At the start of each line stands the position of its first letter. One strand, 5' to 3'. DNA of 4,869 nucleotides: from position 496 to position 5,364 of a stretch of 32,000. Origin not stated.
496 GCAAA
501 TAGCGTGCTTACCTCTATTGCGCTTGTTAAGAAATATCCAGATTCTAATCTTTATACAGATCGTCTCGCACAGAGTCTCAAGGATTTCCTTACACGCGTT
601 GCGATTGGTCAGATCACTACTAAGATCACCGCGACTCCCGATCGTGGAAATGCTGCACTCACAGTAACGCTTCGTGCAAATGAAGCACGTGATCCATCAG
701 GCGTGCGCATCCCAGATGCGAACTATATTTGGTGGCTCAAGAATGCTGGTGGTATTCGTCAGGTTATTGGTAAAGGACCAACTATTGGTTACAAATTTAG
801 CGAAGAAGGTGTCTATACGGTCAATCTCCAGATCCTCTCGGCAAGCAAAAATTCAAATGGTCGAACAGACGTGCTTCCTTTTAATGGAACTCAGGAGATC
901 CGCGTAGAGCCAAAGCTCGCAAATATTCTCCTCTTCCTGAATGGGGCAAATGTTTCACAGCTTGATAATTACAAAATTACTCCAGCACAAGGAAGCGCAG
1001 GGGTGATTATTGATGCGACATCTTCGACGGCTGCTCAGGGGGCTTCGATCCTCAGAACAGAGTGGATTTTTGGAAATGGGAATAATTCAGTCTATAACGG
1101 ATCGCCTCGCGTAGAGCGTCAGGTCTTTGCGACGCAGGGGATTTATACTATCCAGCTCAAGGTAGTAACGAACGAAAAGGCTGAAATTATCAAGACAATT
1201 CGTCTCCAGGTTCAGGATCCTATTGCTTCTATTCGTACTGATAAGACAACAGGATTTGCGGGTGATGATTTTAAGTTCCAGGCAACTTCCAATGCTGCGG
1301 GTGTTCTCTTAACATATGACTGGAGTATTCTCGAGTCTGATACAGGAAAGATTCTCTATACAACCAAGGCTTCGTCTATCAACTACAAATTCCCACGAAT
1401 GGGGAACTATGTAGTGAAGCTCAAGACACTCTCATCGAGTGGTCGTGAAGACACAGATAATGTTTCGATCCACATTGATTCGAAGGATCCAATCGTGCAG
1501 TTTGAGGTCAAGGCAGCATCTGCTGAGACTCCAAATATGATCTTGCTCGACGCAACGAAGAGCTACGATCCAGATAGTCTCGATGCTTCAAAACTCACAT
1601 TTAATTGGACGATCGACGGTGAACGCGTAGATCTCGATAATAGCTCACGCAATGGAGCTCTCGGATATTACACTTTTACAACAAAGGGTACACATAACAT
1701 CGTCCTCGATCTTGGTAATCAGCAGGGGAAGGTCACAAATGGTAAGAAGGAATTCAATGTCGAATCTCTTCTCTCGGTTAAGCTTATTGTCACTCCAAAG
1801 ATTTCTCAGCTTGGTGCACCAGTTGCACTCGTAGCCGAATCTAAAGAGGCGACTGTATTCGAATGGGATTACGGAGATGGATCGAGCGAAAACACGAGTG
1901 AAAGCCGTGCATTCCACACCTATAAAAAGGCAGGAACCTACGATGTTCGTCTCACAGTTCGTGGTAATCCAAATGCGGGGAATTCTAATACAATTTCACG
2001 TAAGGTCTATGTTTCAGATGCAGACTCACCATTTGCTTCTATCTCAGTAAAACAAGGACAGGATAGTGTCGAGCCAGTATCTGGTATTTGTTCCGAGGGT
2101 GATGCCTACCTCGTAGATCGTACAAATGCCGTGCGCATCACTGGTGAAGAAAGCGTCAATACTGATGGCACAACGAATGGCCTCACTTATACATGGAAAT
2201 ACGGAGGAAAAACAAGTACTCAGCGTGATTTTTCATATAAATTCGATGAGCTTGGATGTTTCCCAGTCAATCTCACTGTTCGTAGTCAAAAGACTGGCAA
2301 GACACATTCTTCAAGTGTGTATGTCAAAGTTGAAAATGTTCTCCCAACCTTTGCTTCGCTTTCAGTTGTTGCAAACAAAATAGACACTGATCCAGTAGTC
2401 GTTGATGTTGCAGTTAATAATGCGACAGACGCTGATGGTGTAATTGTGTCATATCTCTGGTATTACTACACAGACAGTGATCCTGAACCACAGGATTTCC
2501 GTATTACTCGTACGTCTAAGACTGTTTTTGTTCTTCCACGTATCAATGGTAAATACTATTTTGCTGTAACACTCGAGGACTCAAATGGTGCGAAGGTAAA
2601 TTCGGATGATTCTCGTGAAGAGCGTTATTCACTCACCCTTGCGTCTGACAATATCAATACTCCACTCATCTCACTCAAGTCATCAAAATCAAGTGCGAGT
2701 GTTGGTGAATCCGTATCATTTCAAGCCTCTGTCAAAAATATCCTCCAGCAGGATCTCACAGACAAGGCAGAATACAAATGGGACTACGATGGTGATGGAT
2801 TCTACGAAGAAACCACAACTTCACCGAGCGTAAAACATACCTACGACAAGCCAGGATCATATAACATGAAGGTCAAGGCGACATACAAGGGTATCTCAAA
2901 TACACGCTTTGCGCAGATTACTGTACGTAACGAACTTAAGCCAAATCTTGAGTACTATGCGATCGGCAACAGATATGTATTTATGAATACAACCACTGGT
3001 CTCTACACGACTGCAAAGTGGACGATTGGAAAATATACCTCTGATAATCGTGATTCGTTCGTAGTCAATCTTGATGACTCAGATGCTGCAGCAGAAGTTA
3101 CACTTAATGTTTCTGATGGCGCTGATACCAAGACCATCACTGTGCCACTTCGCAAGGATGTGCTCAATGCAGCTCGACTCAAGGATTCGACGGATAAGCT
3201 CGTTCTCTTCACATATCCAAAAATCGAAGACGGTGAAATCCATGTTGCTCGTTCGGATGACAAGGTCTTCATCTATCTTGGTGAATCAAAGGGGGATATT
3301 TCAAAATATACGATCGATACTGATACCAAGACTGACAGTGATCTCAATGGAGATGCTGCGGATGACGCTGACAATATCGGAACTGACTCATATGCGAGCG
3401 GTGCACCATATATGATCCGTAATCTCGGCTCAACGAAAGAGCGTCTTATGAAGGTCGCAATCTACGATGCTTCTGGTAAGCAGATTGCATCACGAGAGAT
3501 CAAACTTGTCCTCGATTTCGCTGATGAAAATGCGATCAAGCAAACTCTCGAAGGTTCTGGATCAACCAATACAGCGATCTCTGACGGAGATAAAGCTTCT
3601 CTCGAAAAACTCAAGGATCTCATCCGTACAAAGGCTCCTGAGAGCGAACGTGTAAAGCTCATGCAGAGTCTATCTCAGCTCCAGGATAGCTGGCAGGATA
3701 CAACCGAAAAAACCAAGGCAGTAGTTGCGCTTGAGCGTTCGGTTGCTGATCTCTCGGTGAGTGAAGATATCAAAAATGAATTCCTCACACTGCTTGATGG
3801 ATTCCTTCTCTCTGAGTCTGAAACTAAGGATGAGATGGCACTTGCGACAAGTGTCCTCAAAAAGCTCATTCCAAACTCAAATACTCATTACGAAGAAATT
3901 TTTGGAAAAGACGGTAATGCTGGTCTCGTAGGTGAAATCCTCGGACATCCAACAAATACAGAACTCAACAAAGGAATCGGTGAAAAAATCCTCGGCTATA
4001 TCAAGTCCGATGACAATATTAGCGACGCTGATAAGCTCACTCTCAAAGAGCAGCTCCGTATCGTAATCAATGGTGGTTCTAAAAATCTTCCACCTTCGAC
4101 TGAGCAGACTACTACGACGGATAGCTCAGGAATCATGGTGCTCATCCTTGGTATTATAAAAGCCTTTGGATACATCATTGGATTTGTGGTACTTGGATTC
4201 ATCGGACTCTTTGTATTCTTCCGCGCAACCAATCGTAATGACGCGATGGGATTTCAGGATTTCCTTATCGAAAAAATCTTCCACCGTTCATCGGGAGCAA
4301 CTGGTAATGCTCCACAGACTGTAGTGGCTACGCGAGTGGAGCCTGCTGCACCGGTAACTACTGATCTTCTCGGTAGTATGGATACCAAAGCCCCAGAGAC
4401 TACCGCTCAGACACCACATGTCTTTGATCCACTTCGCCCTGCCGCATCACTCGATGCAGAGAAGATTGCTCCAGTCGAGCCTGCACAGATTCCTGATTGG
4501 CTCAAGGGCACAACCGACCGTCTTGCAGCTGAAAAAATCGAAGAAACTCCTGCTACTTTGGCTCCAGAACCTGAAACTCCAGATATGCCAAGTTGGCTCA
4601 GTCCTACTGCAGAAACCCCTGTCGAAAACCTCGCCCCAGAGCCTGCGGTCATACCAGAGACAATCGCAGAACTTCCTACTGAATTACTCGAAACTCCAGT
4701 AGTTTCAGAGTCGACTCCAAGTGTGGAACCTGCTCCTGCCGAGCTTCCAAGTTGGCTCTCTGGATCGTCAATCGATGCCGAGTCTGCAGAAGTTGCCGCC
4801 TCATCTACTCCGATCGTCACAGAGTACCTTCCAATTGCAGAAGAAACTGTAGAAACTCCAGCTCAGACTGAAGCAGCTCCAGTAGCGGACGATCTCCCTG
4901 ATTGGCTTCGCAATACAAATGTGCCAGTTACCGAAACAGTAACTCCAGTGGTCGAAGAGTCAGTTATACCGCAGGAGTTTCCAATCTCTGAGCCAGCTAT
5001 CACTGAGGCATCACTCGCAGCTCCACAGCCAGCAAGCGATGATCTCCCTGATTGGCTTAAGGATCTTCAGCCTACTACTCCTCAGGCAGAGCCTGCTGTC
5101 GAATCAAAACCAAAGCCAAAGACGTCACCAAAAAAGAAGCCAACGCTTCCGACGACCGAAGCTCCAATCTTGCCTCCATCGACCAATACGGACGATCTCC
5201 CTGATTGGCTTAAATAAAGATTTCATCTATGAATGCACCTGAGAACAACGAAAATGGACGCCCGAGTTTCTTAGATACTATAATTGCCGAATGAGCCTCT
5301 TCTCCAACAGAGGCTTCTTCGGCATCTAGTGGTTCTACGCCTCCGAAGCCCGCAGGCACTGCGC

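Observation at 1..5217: Giant chimeric surface protein: T4SS-pilin-like N-terminus, PKD array, TM helix and cytoplasmic tail in one more-than-1738-aa ORF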

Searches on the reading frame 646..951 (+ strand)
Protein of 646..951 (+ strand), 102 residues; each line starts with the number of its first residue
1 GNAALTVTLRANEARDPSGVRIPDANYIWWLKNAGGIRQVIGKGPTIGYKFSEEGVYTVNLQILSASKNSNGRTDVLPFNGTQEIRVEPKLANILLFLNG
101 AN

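Call 66: search_protein_families(library=pfam, proteins=[window:646-951:+], max_evalue=0.1)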
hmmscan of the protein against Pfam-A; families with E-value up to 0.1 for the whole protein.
window:646-951:+ (102 aa): 2 families
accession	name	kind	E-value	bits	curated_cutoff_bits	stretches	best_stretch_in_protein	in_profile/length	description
PF00801.26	PKD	-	0.00043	20.7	23.5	1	23-71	28-73/80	PKD domain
PF18911.6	PKD_4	-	0.046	14.2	27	1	42-72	47-77/85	PKD domain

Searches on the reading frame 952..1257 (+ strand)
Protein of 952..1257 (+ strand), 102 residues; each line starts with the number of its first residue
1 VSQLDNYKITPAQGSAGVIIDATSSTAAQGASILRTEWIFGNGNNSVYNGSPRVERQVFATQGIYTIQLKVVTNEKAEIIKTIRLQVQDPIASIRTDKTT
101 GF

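Call 66: search_protein_families(library=pfam, proteins=[window:952-1257:+], max_evalue=0.1)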
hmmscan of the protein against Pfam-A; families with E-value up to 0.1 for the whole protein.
window:952-1257:+ (102 aa): 3 families
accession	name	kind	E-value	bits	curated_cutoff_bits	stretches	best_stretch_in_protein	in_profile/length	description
PF18911.6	PKD_4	-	0.0001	22.7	27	1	18-76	20-73/85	PKD domain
PF00801.26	PKD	-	0.0011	19.3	23.5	1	30-72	26-66/80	PKD domain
PF22352.2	K319L-like_PKD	-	0.0046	17.4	27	1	18-84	14-81/84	K319L-like, PKD domain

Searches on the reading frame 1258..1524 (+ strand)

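Call 66: search_protein_families(library=pfam, proteins=[window:1258-1524:+], max_evalue=0.1)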
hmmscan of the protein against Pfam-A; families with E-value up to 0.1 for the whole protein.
window:1258-1524:+ (89 aa): 5 families
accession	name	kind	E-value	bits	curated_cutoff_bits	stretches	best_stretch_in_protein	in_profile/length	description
PF22352.2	K319L-like_PKD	-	1.3e-06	28.8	27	1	10-72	19-83/84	K319L-like, PKD domain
PF18911.6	PKD_4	-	0.00023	21.6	27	1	4-71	19-83/85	PKD domain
PF00801.26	PKD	-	0.00048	20.5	23.5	1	2-62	14-70/80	PKD domain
PF07495.19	Y_Y_Y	-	0.021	15.2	26.6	1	30-73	19-62/65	Y_Y_Y domain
PF03422.21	CBM_6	-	0.065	14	28.9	1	28-80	21-75/125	Carbohydrate binding module (family 6)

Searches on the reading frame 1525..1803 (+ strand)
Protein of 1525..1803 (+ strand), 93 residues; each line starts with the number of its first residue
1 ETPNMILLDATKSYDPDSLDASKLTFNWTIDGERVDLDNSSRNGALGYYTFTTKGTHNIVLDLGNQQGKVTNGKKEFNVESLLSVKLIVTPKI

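Call 66: search_protein_families(library=pfam, proteins=[window:1525-1803:+], max_evalue=0.1)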
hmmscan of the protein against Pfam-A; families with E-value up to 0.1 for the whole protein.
window:1525-1803:+ (93 aa): 3 families
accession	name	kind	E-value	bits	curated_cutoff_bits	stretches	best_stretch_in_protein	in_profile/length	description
PF02010.21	REJ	-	1.2e-05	24.5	25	1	5-90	101-183/452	REJ domain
PF21027.3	Sde0182_C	-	0.019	16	27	1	6-30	2-23/83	Cellulose-binding protein Sde0182, C-terminal domain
PF18911.6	PKD_4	-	0.029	14.8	27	1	6-79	20-83/85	PKD domain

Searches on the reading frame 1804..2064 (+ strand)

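Call 66: search_protein_families(library=pfam, proteins=[window:1804-2064:+], max_evalue=0.1)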
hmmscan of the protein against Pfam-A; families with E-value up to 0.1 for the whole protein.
window:1804-2064:+ (87 aa): 3 families
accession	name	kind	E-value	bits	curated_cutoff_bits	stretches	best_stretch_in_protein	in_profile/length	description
PF00801.26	PKD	-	6.5e-12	45.7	23.5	1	3-59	13-72/80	PKD domain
PF18911.6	PKD_4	-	1.2e-11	44.9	27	1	14-65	32-82/85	PKD domain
PF23151.1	NuiA_2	-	0.025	15.1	27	1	62-84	48-70/154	NuiA-like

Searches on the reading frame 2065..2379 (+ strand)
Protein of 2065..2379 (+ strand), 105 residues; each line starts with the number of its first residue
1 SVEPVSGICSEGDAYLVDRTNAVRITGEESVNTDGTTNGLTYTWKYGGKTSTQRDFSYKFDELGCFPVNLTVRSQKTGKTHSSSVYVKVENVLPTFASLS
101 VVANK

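Call 66: search_protein_families(library=pfam, proteins=[window:2065-2379:+], max_evalue=0.1)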
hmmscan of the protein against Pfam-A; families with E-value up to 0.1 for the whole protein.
window:2065-2379:+ (105 aa): 4 families
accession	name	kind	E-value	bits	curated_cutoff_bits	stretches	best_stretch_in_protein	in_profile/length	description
PF18911.6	PKD_4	-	2e-08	34.6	27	1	18-89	15-85/85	PKD domain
PF00801.26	PKD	-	0.00095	19.6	23.5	1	31-86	23-79/80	PKD domain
PF16820.11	PKD_3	-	0.04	14.2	26.3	1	37-72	34-66/68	PKD-like domain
PF00811.25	Ependymin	-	0.048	14.2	32.3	1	41-88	66-113/128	Ependymin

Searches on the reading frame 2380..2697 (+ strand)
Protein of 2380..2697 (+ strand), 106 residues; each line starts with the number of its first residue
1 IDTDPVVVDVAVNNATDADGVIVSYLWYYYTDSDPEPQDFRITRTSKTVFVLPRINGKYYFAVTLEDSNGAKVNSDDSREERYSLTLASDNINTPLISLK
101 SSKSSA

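Call 66: search_protein_families(library=pfam, proteins=[window:2380-2697:+], max_evalue=0.1)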
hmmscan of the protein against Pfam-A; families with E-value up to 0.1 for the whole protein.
window:2380-2697:+ (106 aa): 4 families
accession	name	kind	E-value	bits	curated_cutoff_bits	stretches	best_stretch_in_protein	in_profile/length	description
PF22352.2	K319L-like_PKD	-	0.00021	21.7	27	1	14-73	20-76/84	K319L-like, PKD domain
PF21027.3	Sde0182_C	-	0.004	18.1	27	1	9-50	3-44/83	Cellulose-binding protein Sde0182, C-terminal domain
PF24908.1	Ig_SIBA-E_2nd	-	0.017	15.7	27.8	1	22-76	31-83/117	Integrin beta-like protein A-E, second Ig-like domain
PF18911.6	PKD_4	-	0.073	13.6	27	0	7-76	19-79/85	PKD domain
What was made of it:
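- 646..2976 (+): Eight tandem PKD-like Ig domains (aa 216-992). Each of the eight segments hits PKD-type profiles (call 66).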

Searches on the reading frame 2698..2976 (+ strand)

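Call 66: search_protein_families(library=pfam, proteins=[window:2698-2976:+], max_evalue=0.1)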
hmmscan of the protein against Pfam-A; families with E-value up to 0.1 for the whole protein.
window:2698-2976:+ (93 aa): 2 families
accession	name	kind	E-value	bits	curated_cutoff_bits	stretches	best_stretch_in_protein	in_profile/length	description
PF00801.26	PKD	-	3.2e-10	40.3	23.5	1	2-63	13-67/80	PKD domain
PF18911.6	PKD_4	-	4e-08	33.6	27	1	3-76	17-85/85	PKD domain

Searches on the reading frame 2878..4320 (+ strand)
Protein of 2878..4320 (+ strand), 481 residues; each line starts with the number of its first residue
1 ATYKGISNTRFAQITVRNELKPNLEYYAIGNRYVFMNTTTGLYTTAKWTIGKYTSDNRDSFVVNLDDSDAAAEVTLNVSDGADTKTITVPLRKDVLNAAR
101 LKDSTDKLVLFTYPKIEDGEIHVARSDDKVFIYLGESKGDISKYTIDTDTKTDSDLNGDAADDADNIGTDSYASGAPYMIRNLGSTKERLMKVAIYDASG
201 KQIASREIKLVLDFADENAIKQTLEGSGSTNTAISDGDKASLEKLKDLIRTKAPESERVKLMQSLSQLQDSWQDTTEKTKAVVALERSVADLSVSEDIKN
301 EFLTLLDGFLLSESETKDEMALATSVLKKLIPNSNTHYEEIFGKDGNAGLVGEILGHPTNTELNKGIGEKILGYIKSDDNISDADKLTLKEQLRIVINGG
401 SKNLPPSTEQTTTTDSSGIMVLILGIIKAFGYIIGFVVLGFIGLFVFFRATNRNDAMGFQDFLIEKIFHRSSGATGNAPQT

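Call 47: predict_structure(alignment_id=A3)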
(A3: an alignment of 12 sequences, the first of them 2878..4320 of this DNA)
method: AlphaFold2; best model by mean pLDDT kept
length: 481 residues; sequences in the alignment: 12
mean_pLDDT: 77.4   pTM: 0.45
mean pLDDT of the five models: 77.4, 76.7, 73.7, 72.2, 71.6
residues with pLDDT >= 90: 120; 70-90: 238; 50-70: 66; < 50: 57
segments of 3 or more residues with pLDDT < 50: 1-8, 220-232, 407-424, 469-481
pLDDT, mean of each block of 10 residues (from residue 1): 43 66 92 93 91 91 80 88 92 82 90 93 89 94 89 55 82 93 77 92 92 70 32 67 89 85 84 84 89 88 89 67 86 83 78 83 87 84 83 83 54 34 57 78 71 56 59 37 31
secondary structure, 60 per line:
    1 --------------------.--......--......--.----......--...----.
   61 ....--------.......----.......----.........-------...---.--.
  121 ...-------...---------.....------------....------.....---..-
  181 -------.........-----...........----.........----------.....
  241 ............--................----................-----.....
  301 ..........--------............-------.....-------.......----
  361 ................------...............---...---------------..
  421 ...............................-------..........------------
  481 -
elements in order: E24-29 E32-37 E45-50 E53-55 E60-64 E73-79 E84-90 H95-103 E111-113 E120-123 E131-133 E143-147 H160-163 H170-174 E188-196 E202-212 H217-225 H236-252 H255-270 H275-290 H296-310 H319-330 H338-342 H350-356 H361-376 H383-397 H419-451 H459-468
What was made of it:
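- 2947..3513 (+): Two further Ig-like beta-sandwich domains (aa ~983-1171). The second contains the invariant acidic loop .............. (nt 3334-3375), which looks like a calcium-binding loop. AlphaFold pLDDT about 80-93 (call 47).
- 3583..4068 (+): Membrane-proximal all-helical stalk domain (aa ~1195-1356). AlphaFold models 8-9 helices, pLDDT about 83-89 (call 47).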

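Call 49: fold_search(model_id=the predicted structure, library=pdb)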
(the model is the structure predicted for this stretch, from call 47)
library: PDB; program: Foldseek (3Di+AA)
matches with E <= 10: 1574; with E <= 0.001: 99
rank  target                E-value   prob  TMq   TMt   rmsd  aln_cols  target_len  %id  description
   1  1j86_B                2.4e-05  1.00  0.15  0.33  10.2       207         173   11  HUMAN HIGH AFFINITY FC RECEPTOR FC(EPSILON)RI(ALPHA), MONOCLINIC CRYSTAL FORM 2 (released 2001-08-29)
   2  9e99_J                3.0e-05  1.00  0.13  0.19  13.8       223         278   12  Cryo-EM reconstruction of Escherichia phage N4 capsid (released 2025-02-19)
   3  3shs                  4.9e-05  1.00  0.14  0.20  17.8       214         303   13  Three N-terminal domains of the bacteriophage RB49 Highly Immunogenic Outer Capsid protein (Hoc) (released 2011-06-29)
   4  2yn3_D                5.4e-05  1.00  0.15  0.32  18.7       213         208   13  Structural insight into the giant calcium-binding adhesin SiiE: implications for the adhesion of Salmonella enterica t (released 2013-04-03)
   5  6fwx_A                5.4e-05  1.00  0.14  0.30  23.5       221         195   11  Chimeric titin Z1Z2-Z1Z2 tandem (Z1212) functionalized with a GRGDS exogenous peptide from fibronectin (released 2019-03-27)
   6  1rpq_B                6.4e-05  1.00  0.15  0.33  10.0       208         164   12  High Affinity IgE Receptor (alpha chain) Complexed with Tight-Binding E131 'zeta' Peptide from Phage Display (released 2004-07-20)
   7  1rpq_C                6.7e-05  1.00  0.14  0.34  10.2       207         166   10  High Affinity IgE Receptor (alpha chain) Complexed with Tight-Binding E131 'zeta' Peptide from Phage Display (released 2004-07-20)
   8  6sdb_E                6.7e-05  1.00  0.13  0.27  20.9       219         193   10  Chimeric titin Z1Z2 functionalized with a KLER exogenous peptide from decorin (released 2019-09-18)
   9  6sdb_B                7.1e-05  1.00  0.16  0.26  10.2       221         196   10  Chimeric titin Z1Z2 functionalized with a KLER exogenous peptide from decorin (released 2019-09-18)
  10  1rpq_D                7.5e-05  1.00  0.15  0.35  10.0       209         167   12  High Affinity IgE Receptor (alpha chain) Complexed with Tight-Binding E131 'zeta' Peptide from Phage Display (released 2004-07-20)
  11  9fls_A                7.9e-05  1.00  0.14  0.19  17.3       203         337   11  CryoEM structure of the fragment-3 (2061-2397) in the grappling hook protein A (GhpA) in the bacterium Aureispira sp.  (released 2024-10-16)
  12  1rpq_A                7.9e-05  1.00  0.15  0.33   9.8       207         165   12  High Affinity IgE Receptor (alpha chain) Complexed with Tight-Binding E131 'zeta' Peptide from Phage Display (released 2004-07-20)
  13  1fnl                  8.8e-05  1.00  0.15  0.34  10.4       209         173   10  CRYSTAL STRUCTURE OF THE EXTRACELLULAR DOMAIN OF A HUMAN FCGRIII (released 2000-11-22)
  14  7ckr_B                8.8e-05  1.00  0.16  0.30  16.0       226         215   12  Cryo-EM structure of the human MCT1/Basigin-2 complex in the presence of anti-cancer drug candidate BAY-8002 in the ou (released 2020-12-23)
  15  3wn5_F                8.8e-05  1.00  0.14  0.31  10.6       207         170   11  Crystal structure of asymmetrically engineered Fc variant in complex with FcgRIIIa (released 2014-11-19)
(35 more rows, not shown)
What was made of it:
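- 2947..3513 (+): Foldseek matches tandem Ig proteins (Fc receptors, titin, SiiE, Hoc), E about 1e-5 (call 49).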

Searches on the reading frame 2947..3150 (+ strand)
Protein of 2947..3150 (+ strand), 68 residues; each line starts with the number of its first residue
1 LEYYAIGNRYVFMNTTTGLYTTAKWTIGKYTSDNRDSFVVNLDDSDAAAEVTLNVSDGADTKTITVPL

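Call 66: search_protein_families(library=pfam, proteins=[window:2947-3150:+], max_evalue=0.1)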
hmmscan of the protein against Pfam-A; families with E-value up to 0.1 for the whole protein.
window:2947-3150:+ (68 aa): 1 family
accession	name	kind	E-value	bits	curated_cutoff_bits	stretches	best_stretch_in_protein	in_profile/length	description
PF07951.19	Toxin_R_bind_C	-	0.012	15.7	25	1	6-44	58-96/222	Clostridium neurotoxin, C-terminal receptor binding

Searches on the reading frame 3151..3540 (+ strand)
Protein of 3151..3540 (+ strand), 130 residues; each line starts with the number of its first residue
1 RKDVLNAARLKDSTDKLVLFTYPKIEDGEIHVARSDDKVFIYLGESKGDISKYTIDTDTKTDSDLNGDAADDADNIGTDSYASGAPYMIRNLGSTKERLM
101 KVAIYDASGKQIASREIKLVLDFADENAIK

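Call 66: search_protein_families(library=pfam, proteins=[window:3151-3540:+], max_evalue=0.1)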
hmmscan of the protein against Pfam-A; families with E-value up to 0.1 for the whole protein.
window:3151-3540:+ (130 aa): 0 families
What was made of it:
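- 2947..3513 (+): No Pfam hit (call 66).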

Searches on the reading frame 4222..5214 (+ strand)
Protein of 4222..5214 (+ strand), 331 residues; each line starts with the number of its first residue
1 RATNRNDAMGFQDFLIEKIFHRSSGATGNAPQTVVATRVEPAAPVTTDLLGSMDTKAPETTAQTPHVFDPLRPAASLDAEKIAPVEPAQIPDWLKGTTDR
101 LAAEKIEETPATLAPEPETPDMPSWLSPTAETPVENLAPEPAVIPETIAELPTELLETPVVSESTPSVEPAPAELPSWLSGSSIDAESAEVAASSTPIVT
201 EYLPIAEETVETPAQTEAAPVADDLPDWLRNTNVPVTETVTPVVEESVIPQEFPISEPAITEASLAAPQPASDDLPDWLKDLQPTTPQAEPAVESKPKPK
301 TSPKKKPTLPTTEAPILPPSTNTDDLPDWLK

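Call 69: find_homologous_proteins(query=window:4222-5214:+, max_evalue=0.01)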
Query seq(331 aa) (331 aa): 1 proteins with E <= 0.01 among 8000 candidates.
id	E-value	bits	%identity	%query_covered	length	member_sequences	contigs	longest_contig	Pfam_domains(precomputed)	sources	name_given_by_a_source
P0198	4.2e-30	124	38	85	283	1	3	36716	-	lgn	-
